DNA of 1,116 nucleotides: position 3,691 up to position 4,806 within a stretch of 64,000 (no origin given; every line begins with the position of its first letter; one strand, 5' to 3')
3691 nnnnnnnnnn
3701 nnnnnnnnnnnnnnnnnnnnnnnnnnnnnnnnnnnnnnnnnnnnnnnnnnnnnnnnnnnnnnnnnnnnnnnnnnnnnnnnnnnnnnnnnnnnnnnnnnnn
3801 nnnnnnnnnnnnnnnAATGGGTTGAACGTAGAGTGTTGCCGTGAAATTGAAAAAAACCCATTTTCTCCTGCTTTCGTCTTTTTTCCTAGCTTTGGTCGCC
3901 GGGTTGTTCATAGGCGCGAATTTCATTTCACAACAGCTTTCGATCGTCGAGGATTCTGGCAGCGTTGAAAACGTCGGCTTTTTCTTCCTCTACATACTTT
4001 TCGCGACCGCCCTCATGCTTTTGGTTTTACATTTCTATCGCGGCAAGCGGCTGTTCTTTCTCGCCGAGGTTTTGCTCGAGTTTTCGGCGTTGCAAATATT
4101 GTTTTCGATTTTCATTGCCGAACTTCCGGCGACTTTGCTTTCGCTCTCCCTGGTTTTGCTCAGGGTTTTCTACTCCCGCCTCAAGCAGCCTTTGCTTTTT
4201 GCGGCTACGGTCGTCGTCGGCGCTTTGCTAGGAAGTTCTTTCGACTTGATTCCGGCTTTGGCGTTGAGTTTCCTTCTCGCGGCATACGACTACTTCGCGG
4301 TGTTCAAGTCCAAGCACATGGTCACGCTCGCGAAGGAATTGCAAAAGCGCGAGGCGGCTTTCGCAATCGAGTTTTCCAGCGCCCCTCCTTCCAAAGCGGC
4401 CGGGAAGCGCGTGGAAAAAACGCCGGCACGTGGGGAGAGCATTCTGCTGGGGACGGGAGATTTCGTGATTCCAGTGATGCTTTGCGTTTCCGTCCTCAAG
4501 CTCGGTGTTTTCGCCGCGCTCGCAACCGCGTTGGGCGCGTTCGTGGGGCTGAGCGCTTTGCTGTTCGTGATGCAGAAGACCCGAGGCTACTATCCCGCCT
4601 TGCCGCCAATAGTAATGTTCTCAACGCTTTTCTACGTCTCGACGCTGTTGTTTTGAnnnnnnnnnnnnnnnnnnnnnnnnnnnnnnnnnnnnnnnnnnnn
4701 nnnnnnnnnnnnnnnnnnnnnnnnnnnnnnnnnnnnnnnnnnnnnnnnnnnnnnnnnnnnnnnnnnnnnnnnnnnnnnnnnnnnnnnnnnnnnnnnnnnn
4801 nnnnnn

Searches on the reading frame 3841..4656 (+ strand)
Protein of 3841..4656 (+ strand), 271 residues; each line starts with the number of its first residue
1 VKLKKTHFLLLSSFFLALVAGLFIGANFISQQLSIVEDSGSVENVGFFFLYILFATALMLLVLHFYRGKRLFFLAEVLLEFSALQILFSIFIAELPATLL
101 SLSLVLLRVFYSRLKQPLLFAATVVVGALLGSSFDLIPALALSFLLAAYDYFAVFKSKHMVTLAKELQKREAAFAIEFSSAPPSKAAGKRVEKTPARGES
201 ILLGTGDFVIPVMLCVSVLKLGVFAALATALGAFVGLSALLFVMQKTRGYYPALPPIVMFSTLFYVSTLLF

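Call 9: search_protein_families(library=pfam, proteins=[window:3841-4656:+], max_evalue=0.001)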
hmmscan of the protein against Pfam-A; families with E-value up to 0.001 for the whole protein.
window:3841-4656:+ (271 aa): 2 families
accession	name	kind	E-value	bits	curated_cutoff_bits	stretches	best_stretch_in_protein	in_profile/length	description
PF06550.16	SPP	-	4.7e-14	53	23.9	1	14-249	4-259/283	Signal-peptide peptidase, presenilin aspartyl protease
PF01080.22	Presenilin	-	4.1e-06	26.3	34.3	1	184-269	315-401/408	Presenilin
